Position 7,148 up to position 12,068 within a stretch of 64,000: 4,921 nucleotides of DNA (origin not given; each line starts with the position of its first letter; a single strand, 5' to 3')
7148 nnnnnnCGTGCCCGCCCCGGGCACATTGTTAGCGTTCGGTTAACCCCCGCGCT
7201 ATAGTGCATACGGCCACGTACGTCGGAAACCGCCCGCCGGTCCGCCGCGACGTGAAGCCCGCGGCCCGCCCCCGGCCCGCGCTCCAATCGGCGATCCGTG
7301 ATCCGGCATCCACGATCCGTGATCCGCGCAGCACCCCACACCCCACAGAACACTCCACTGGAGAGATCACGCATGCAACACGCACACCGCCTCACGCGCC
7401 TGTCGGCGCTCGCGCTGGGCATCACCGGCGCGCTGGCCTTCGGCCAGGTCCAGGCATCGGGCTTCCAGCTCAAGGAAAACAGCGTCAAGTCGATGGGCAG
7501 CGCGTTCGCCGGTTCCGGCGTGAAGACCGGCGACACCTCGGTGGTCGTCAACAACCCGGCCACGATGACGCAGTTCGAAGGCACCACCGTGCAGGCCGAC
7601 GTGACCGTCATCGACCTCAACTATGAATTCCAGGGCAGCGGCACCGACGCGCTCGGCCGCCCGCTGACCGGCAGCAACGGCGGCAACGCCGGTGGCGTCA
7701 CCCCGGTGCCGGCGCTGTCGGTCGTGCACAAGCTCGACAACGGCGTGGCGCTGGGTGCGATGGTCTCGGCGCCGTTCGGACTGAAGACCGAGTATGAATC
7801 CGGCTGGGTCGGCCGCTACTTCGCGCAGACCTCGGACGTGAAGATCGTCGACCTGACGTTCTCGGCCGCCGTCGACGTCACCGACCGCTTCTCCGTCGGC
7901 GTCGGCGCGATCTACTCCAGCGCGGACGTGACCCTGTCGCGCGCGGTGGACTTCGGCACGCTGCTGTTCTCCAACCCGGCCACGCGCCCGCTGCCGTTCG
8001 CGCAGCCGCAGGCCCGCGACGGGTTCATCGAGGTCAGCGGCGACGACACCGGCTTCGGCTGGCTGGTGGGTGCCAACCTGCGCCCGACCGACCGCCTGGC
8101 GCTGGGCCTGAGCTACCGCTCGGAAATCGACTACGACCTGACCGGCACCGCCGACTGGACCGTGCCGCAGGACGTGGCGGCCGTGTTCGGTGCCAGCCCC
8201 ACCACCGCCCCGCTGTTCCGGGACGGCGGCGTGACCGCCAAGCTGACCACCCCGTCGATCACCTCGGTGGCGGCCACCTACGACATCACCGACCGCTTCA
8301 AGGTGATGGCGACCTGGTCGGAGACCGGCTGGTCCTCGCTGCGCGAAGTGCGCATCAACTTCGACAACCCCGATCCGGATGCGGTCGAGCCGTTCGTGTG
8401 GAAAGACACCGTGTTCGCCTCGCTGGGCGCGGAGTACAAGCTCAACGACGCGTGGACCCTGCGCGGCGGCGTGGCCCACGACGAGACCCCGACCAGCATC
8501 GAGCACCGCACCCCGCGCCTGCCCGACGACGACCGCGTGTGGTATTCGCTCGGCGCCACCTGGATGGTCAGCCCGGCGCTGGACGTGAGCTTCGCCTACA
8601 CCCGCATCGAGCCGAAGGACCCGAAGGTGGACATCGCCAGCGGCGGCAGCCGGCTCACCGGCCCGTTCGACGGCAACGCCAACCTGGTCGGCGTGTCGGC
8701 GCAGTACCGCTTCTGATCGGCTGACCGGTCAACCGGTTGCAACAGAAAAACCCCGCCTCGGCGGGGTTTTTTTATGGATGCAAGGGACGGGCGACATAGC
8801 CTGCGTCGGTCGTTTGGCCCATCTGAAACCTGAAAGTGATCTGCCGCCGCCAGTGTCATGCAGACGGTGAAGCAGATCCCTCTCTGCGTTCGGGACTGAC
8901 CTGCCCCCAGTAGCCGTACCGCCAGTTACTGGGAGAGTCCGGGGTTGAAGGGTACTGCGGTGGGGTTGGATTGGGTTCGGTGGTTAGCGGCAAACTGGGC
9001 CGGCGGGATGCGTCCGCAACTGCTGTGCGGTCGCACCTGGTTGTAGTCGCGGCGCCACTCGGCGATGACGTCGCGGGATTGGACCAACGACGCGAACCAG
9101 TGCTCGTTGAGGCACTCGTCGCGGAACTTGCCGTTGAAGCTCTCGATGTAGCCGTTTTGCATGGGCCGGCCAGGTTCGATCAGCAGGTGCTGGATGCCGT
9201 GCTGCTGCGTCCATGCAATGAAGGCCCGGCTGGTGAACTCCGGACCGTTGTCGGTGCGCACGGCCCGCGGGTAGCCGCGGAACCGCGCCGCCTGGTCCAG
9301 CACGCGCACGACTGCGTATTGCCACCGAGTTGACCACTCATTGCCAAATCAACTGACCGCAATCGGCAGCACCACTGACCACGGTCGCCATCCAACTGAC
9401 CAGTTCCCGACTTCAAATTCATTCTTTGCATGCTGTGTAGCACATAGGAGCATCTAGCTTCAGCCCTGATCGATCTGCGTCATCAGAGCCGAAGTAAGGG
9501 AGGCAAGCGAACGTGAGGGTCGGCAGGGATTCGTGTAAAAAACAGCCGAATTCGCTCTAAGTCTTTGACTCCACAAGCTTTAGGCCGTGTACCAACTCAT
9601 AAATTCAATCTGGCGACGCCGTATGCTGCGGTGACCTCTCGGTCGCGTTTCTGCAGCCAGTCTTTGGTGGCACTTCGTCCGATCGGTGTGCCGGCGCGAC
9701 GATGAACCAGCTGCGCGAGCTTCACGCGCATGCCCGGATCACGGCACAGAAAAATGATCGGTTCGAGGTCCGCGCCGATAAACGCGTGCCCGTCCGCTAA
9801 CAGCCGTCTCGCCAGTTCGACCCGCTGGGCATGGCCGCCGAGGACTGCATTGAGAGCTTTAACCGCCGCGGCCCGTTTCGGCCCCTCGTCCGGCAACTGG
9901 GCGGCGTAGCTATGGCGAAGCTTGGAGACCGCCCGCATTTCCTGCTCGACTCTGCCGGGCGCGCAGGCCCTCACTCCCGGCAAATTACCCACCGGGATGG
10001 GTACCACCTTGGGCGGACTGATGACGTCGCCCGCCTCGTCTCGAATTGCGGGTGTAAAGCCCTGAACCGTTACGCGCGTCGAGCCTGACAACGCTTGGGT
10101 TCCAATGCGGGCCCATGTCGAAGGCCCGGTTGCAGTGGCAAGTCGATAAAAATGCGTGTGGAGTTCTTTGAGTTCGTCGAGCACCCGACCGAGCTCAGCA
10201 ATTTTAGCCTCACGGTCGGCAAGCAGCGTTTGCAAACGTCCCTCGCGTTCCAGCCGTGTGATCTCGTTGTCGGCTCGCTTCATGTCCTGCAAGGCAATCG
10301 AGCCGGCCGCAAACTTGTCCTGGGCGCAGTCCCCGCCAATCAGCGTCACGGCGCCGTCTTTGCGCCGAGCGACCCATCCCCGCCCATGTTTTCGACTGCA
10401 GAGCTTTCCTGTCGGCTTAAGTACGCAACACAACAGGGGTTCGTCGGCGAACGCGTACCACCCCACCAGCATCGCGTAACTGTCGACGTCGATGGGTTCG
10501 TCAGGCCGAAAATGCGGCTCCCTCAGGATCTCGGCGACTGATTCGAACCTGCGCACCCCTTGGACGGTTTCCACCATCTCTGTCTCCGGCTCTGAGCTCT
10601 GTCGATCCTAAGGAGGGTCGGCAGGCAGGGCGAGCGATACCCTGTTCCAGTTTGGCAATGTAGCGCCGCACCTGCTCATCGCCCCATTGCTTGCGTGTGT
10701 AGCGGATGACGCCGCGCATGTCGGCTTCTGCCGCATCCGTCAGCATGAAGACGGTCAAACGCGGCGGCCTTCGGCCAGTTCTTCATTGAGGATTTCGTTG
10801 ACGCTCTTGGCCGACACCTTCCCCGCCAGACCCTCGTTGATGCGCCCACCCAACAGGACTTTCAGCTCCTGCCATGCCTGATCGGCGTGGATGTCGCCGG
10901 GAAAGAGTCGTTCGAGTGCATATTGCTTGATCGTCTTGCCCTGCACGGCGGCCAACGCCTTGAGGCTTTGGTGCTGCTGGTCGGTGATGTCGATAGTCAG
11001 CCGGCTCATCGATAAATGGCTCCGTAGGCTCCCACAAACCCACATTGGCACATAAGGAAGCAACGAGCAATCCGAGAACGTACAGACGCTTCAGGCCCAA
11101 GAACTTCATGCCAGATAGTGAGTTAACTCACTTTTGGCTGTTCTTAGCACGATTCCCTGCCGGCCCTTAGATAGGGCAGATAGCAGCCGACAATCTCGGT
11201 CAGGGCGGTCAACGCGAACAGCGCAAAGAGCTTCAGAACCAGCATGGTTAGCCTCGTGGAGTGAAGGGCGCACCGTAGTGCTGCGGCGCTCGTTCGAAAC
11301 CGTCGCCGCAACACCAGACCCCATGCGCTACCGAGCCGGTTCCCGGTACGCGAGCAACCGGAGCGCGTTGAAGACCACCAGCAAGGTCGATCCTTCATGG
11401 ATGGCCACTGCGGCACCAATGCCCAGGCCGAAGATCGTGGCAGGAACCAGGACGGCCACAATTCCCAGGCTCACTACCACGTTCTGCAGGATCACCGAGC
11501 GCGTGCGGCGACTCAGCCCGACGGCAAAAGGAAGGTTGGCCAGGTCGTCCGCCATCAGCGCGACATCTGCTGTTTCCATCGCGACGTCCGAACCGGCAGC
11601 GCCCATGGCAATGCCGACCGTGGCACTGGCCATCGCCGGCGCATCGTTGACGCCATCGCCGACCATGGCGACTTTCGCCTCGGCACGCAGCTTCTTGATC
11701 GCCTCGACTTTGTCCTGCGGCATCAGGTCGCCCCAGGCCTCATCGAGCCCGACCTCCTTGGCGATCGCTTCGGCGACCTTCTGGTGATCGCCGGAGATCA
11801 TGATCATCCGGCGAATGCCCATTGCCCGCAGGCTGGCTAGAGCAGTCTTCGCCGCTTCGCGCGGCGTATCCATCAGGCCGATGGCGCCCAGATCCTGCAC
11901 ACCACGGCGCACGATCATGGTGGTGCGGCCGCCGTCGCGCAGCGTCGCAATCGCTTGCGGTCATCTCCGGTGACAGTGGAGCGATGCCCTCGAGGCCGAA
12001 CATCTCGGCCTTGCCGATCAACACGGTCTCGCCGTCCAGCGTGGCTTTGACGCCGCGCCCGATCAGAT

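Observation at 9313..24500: IS21-family transposition module whose left end lies 12.7 kb from istA: a possible cargo-carrying IS21 derivative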

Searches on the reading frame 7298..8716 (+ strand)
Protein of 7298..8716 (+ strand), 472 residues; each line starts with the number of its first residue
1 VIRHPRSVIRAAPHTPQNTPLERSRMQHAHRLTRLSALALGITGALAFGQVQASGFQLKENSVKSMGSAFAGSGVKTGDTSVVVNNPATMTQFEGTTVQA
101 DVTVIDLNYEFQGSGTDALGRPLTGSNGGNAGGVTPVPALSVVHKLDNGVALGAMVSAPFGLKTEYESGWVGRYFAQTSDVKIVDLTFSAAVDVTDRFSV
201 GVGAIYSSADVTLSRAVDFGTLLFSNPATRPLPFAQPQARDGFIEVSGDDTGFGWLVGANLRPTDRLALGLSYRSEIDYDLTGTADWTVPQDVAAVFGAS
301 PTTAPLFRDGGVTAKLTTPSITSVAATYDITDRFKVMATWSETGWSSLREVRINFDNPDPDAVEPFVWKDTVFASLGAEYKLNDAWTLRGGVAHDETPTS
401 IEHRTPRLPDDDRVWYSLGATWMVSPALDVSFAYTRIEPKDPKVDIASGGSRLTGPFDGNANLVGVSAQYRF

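Call 80: search_protein_families(library=pfam, proteins=[window:7298-8716:+], max_evalue=0.00001)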
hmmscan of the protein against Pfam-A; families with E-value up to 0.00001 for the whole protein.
window:7298-8716:+ (472 aa): 2 families
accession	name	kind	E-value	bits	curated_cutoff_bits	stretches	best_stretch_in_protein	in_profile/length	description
PF03349.22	Toluene_X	-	1.6e-90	304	29.7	1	46-472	3-421/421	Outer membrane protein transport protein (OMPP1/FadL/TodX)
PF13505.12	OMP_b-brl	-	5.6e-08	33.6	28.7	0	108-280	32-156/175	Outer membrane protein beta-barrel domain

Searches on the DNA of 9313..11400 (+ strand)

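Call 9: search_dna_similar(query=window:9313-11400:+, collection=plasmids, mode=near, max_rows=25)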
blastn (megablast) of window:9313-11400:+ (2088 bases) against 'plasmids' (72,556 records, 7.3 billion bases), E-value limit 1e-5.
Records with a match: 238; places in all: 465; records where one place covers at least 80% of the query: 0.
Best place of each record, by identity: >=99% 95; 95-99% 120; 90-95% 19; 80-90% 3; 60-80% 1.
By first word of the organism name: Xanthomonas 236; Shinella 1; Agrobacterium 1.
By predicted mobility (MOB-suite, as given by PLSDB): conjugative 168; non-mobilizable 61; mobilizable 9.
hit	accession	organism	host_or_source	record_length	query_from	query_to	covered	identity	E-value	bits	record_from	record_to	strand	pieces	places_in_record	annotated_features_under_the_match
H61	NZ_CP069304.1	Shinella sp. PSBB067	monoisolate,Minnesota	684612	1343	1740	19%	78.3%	2e-63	252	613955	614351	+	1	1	antitoxin | type II toxin-antitoxin system RelE/ParE family toxin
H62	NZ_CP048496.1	Agrobacterium tumefaciens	walnut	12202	1327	1697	18%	82.5%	1e-84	322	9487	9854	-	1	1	antitoxin | type II toxin-antitoxin system RelE/ParE family toxin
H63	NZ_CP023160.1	Xanthomonas citri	Gossypium hirsutum,cell ...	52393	1327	1697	18%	80.9%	1e-74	289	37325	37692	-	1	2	antitoxin | type II toxin-antitoxin system RelE/ParE family toxin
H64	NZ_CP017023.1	Xanthomonas citri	Gossypium hirsutum,cell culture,leaves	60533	1327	1697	18%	80.9%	1e-74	289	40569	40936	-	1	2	antitoxin | type II toxin-antitoxin system RelE/ParE family toxin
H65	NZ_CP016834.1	Xanthomonas fragariae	strawberry leaf tissue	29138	192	238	2%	91.5%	9e-7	64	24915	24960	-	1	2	none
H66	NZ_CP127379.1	Xanthomonas fragariae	Strawberry,cell culture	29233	192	238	2%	91.5%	9e-7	64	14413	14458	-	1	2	none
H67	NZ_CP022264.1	Xanthomonas citri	Cowpea,cell culture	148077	193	238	2%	91.5%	9e-7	64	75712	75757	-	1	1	none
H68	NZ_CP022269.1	Xanthomonas citri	Cowpea,cell culture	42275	193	238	2%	91.3%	9e-7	64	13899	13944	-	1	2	none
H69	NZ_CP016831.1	Xanthomonas fragariae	strawberry leaf tissue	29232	192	235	2%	93.2%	9e-7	64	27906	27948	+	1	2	none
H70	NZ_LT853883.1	Xanthomonas fragariae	-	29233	192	235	2%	93.2%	9e-7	64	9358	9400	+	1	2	none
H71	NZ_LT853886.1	Xanthomonas fragariae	-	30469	192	235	2%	93.2%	9e-7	64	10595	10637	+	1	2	none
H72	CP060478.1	Xanthomonas citri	Citrus,Cell culture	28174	195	237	2%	95.3%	7e-8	68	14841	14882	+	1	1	hypothetical protein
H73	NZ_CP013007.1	Xanthomonas citri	wild cotton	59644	196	238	2%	93.2%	9e-7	64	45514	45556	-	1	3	none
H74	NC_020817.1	Xanthomonas citri subsp. citri Aw12879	-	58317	193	235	2%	93.0%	9e-7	64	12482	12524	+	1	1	hypothetical protein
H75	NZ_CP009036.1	Xanthomonas citri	citrus spp.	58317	193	235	2%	93.0%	9e-7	64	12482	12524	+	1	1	hypothetical protein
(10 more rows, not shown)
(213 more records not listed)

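Call 45: get_annotated_region(hit=H72, flank=3000)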
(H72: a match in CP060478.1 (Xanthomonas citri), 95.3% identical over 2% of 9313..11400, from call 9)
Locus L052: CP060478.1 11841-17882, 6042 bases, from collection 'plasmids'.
description: Xanthomonas citri pv. citri strain DAR73910 plasmid pXAS28-2, complete sequence
organism: Xanthomonas citri (NCBI taxid 611301)
taxonomy: Bacteria; Pseudomonadota; Gammaproteobacteria; Lysobacterales; Lysobacteraceae; Xanthomonas; Xanthomonas citri
host: -; source: Citrus,Cell culture; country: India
typing (MOB-suite, as given by PLSDB): non-mobilizable
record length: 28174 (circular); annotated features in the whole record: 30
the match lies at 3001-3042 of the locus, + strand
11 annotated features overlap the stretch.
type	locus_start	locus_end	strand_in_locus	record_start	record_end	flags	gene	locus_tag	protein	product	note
CDS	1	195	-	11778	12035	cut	-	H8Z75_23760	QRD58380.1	hypothetical protein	-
CDS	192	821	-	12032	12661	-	-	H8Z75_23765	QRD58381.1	AAA family ATPase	-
CDS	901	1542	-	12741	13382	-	-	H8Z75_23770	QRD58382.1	recombinase family protein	-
CDS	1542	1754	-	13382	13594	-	-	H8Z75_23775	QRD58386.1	hypothetical protein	-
CDS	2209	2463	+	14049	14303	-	-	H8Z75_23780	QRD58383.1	antitoxin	-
CDS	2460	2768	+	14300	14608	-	-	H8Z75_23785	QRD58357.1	type II toxin-antitoxin system RelE/ParE family toxin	-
CDS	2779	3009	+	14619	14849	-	-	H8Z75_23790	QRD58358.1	hypothetical protein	-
CDS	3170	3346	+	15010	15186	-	-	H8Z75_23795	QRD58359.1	hypothetical protein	-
CDS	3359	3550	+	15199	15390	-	-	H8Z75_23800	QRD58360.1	antitoxin VbhA family protein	-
CDS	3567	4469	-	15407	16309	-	-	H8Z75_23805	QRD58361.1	hypothetical protein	-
CDS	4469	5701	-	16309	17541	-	-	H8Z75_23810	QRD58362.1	DNA cytosine methyltransferase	-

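Call 96: search_dna_similar(query=window:9313-9515:+, collection=plasmids, mode=distant, max_evalue=0.01, max_rows=15)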
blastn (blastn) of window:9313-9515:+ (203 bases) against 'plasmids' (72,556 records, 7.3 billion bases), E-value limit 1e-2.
No match.

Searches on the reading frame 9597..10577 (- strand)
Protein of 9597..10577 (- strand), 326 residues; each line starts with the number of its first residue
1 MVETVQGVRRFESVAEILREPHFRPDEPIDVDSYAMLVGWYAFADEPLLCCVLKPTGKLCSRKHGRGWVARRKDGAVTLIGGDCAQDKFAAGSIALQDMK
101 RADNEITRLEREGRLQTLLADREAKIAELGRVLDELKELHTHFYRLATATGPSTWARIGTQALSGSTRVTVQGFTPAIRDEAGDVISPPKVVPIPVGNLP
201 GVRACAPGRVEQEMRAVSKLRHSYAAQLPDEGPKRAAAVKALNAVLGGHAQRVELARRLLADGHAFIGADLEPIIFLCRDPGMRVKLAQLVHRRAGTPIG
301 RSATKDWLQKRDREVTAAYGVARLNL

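Call 13: search_protein_families(library=pfam, proteins=[window:9597-10577:-], max_evalue=0.01)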
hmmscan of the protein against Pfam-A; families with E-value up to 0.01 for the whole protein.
window:9597-10577:- (326 aa): 0 families

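Call 14: search_protein_families(library=ncbifam, proteins=[window:9597-10577:-], max_evalue=0.01)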
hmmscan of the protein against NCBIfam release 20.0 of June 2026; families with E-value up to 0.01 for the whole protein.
window:9597-10577:- (326 aa): 0 families

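Call 39: search_protein_families(library=pfam, proteins=[window:9597-10577:-], max_evalue=5)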
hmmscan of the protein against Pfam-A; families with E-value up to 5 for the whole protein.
window:9597-10577:- (326 aa): 2 families
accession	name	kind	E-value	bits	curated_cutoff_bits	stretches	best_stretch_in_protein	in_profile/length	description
PF07336.16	ABATE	-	0.047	14.7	24.4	1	207-258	46-97/130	Putative stress-induced transcription regulator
PF11964.13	SpoIIAA-like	-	0.11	13.6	25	1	91-182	7-101/106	SpoIIAA-like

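Call 40: search_protein_families(library=phrogs, proteins=[window:9597-10577:-], max_evalue=0.01)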
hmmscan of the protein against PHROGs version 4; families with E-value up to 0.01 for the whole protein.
window:9597-10577:- (326 aa): 1 family
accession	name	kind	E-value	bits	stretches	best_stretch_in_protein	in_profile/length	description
phrog_7003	-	unknown function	2.2e-13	51.4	1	1-148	3-138/309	-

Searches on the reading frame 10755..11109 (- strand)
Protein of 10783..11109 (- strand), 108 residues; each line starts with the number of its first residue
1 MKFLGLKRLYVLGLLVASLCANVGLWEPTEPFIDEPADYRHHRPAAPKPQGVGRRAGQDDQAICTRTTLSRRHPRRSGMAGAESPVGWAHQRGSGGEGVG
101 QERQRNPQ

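Call 13: search_protein_families(library=pfam, proteins=[window:10783-11109:-], max_evalue=0.01)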
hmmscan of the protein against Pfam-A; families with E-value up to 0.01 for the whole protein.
window:10783-11109:- (108 aa): 0 families

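Call 39: search_protein_families(library=pfam, proteins=[window:10755-11063:-, window:10783-11109:-], max_evalue=5)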
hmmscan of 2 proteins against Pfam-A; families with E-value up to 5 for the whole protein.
window:10755-11063:- (102 aa): 3 families
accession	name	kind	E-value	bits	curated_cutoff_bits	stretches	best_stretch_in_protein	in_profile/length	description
PF09386.16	ParD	-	9.2e-33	112.9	27.3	1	19-95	1-79/80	Antitoxin ParD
PF02637.23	GatB_Yqey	-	0.078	13.3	27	1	71-96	123-148/148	GatB domain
PF23196.1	NOMO_6th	-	0.17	12.7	27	1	19-61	25-68/123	NOMO sixth transthyretin-like domain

window:10783-11109:- (108 aa): 0 families

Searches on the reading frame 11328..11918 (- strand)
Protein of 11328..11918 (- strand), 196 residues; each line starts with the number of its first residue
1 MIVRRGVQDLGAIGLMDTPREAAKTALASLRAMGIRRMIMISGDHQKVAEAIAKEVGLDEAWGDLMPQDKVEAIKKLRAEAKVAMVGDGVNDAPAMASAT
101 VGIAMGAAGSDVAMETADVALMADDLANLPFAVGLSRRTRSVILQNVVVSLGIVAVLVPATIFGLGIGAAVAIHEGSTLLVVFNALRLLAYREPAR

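Call 13: search_protein_families(library=pfam, proteins=[window:11328-11918:-], max_evalue=0.01)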
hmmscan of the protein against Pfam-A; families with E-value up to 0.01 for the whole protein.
window:11328-11918:- (196 aa): 2 families
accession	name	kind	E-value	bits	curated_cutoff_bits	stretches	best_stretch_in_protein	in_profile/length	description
PF00702.32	Hydrolase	-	2.9e-19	70.7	26.4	1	8-99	86-190/191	haloacid dehalogenase-like hydrolase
PF12710.13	HAD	-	0.00012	23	27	1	20-96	87-188/189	haloacid dehalogenase-like hydrolase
